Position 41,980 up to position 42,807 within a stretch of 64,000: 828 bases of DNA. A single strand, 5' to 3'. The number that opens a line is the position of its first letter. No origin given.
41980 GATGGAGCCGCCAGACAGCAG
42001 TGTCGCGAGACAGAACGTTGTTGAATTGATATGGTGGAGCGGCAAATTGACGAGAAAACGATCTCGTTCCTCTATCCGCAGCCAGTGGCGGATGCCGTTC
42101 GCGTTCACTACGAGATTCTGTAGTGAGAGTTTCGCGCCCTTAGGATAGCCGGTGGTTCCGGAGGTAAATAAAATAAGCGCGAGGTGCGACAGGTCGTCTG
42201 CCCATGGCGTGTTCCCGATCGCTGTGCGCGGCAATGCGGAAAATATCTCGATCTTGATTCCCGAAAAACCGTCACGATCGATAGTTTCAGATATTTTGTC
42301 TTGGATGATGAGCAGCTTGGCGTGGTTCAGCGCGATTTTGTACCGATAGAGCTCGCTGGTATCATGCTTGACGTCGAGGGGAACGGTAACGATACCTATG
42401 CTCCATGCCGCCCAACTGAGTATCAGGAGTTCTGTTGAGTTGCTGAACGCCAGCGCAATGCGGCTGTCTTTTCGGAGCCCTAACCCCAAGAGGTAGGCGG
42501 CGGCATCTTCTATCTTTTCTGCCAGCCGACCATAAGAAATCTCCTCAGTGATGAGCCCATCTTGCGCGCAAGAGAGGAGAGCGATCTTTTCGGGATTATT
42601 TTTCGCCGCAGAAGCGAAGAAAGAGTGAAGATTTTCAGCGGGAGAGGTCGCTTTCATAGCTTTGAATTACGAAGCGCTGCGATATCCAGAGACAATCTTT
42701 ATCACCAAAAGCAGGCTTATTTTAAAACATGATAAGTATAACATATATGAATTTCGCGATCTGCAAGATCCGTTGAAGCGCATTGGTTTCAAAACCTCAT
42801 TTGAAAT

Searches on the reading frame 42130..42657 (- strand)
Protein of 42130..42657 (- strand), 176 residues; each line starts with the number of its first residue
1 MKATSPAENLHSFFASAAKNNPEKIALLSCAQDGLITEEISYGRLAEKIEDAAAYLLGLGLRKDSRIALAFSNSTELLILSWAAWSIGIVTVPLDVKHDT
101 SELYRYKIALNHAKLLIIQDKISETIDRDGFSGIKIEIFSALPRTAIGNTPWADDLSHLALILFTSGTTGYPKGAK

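Call 67: search_protein_families(library=pfam, proteins=[window:42130-42657:-], max_evalue=1)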
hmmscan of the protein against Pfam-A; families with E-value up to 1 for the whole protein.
window:42130-42657:- (176 aa): 1 family
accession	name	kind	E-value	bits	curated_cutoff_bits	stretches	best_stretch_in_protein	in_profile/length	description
PF00501.34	AMP-binding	-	1.7e-23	83.5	29.9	1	15-175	2-180/384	AMP-binding enzyme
